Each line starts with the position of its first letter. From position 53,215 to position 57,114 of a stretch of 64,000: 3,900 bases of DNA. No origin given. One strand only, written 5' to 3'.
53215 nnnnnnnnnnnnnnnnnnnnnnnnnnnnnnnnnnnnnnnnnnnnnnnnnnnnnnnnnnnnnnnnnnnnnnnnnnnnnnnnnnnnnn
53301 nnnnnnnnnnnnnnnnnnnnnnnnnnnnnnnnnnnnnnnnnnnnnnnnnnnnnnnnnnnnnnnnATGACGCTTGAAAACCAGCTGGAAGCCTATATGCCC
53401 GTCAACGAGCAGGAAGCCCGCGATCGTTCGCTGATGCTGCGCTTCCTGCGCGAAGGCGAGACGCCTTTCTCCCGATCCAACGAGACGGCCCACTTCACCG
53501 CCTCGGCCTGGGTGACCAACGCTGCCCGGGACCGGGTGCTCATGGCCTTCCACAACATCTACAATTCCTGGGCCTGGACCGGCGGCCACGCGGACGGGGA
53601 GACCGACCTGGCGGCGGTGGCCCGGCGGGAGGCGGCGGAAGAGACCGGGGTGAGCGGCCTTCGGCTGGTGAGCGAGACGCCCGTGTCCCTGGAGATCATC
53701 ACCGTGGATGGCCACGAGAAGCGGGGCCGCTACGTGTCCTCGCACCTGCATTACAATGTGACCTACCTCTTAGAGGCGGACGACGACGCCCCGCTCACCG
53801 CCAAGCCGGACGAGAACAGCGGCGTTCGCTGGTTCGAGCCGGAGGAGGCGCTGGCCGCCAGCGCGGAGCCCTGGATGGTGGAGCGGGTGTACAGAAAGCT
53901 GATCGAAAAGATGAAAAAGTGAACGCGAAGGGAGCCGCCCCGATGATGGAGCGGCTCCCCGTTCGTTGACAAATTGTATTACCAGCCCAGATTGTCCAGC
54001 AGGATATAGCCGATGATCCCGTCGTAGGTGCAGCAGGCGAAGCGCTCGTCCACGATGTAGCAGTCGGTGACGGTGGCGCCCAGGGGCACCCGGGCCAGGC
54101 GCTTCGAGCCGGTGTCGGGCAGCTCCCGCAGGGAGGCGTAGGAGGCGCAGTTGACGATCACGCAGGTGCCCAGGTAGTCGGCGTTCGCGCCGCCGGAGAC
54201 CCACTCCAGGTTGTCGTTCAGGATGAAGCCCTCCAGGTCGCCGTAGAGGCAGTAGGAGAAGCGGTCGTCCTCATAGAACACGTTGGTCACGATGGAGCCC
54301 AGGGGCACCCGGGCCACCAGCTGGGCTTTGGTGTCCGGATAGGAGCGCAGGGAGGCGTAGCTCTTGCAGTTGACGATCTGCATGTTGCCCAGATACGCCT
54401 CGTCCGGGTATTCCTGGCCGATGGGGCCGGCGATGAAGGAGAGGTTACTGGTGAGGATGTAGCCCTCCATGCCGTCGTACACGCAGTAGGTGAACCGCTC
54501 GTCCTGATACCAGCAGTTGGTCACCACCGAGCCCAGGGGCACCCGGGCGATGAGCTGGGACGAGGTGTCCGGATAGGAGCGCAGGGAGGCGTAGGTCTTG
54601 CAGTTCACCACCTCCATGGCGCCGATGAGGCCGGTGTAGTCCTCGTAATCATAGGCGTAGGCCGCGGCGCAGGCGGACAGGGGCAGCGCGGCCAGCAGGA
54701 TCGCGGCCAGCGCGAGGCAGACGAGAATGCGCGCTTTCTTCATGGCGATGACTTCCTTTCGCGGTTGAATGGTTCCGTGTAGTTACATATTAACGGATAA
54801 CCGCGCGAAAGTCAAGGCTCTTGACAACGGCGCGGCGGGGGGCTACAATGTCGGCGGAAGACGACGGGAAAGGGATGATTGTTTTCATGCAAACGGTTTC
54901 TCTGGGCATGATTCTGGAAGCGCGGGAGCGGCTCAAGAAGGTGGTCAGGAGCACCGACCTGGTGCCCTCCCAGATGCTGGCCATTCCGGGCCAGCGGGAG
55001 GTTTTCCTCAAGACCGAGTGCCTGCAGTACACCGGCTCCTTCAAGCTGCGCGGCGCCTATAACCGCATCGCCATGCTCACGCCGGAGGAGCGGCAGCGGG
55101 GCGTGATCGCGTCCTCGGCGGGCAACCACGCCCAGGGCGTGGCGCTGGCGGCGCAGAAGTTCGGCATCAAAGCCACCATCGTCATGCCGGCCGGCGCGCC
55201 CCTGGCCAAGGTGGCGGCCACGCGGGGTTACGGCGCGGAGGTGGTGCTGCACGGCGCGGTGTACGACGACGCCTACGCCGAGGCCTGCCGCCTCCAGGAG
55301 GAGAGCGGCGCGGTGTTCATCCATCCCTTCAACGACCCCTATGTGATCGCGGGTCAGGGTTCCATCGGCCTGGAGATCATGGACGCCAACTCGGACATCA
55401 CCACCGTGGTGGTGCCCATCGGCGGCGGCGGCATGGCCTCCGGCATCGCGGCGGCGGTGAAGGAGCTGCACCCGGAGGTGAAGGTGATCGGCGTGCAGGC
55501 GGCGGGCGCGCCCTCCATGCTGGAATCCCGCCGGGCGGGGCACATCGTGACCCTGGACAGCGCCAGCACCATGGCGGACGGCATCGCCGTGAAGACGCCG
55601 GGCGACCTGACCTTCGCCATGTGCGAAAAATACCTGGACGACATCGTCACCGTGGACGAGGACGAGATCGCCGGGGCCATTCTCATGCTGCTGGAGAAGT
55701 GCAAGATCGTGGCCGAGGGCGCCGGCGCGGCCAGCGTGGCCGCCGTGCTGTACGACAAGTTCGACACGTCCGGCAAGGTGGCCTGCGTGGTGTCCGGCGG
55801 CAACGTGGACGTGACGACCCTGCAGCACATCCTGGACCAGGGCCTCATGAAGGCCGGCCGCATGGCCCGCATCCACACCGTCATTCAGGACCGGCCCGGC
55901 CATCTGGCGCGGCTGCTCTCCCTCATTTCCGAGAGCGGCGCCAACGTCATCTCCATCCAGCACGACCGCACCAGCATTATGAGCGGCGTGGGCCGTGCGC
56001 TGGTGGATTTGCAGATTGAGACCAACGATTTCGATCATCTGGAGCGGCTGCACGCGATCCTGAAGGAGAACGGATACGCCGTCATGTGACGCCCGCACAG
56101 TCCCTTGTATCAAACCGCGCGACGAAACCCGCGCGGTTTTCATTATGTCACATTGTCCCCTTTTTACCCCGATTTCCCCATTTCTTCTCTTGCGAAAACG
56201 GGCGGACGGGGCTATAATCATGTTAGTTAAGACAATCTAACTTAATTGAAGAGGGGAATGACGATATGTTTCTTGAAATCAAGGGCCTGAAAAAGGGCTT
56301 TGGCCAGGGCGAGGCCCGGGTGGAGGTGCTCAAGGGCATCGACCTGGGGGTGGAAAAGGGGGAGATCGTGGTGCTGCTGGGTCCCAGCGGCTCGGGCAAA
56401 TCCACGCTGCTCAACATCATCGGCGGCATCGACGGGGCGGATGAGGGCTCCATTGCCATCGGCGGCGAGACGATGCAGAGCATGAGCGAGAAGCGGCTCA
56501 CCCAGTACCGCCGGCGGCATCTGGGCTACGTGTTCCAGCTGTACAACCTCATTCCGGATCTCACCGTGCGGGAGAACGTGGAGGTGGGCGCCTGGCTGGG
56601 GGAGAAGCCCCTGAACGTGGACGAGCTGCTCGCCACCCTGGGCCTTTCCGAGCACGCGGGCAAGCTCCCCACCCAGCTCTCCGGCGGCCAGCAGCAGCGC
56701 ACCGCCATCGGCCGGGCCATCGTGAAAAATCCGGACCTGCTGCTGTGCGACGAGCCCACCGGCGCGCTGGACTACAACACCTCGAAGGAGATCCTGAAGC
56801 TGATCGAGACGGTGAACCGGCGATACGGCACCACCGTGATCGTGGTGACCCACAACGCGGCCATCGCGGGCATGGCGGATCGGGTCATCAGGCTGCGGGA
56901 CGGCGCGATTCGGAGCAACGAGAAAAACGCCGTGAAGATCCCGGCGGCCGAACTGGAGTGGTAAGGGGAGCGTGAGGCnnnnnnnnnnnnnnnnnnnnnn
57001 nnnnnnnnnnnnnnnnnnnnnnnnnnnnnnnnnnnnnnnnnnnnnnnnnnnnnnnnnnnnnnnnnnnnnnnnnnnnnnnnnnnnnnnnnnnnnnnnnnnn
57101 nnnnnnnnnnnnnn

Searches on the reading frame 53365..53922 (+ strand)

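Call 26: search_protein_families(library=pfam, proteins=[window:53365-53922:+], max_evalue=0.00001)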
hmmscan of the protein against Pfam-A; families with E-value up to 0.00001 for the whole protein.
window:53365-53922:+ (185 aa): 1 family
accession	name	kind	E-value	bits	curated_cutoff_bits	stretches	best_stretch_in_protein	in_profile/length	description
PF00293.34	NUDIX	-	1e-14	55.2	21.1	1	43-171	3-127/134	NUDIX domain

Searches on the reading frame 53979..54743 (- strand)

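Call 26: search_protein_families(library=pfam, proteins=[window:53979-54743:-], max_evalue=0.00001)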
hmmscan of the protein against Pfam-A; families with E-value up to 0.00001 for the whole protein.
window:53979-54743:- (254 aa): 1 family
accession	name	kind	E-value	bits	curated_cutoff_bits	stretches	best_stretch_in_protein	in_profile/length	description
PF08239.17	SH3_3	-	1.8e-14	54.1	27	0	52-102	3-54/54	Bacterial SH3 domain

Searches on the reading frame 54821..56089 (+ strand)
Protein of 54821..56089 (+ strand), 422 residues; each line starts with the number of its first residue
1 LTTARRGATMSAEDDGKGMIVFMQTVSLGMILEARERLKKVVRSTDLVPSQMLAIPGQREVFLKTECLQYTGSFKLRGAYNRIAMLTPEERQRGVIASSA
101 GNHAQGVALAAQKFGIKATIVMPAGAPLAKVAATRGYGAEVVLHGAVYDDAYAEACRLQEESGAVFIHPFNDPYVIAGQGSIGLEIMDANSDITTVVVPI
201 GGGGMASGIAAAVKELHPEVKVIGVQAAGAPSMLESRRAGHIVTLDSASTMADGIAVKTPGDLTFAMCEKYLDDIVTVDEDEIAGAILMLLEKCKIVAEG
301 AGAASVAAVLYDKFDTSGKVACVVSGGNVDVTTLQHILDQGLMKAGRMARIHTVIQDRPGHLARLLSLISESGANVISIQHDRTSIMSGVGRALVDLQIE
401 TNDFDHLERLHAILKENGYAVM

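Call 25: find_encoding_contigs(protein=window:54821-56089:+, flank=10000, max_places=2)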
Protein window:54821-56089:+ (422 aa): no gene with exactly this product is on record in the collection.

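Call 26: search_protein_families(library=pfam, proteins=[window:54821-56089:+], max_evalue=0.00001)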
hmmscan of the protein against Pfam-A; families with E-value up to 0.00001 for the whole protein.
window:54821-56089:+ (422 aa): 2 families
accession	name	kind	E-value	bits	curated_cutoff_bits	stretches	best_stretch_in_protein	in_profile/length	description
PF00291.31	PALP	-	5.1e-85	285.8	35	1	41-326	4-295/295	Pyridoxal-phosphate dependent enzyme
PF13291.12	ACT_4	-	1.1e-06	29.7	27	1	349-415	7-70/80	ACT domain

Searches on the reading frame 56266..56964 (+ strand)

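Call 26: search_protein_families(library=pfam, proteins=[window:56266-56964:+], max_evalue=0.00001)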
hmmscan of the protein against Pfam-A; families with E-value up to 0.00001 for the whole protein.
window:56266-56964:+ (232 aa): 3 families
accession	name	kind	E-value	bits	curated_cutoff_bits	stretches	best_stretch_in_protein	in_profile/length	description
PF00005.33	ABC_tran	-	9.8e-36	123.8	25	1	22-165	1-136/137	ABC transporter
PF13304.12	AAA_21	-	3.6e-08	34.3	27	0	34-55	1-22/304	AAA domain, putative AbiEii toxin, Type IV TA system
PF02463.25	SMC_N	-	5.8e-06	26.3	40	0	127-211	132-212/220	RecF/RecN/SMC N terminal domain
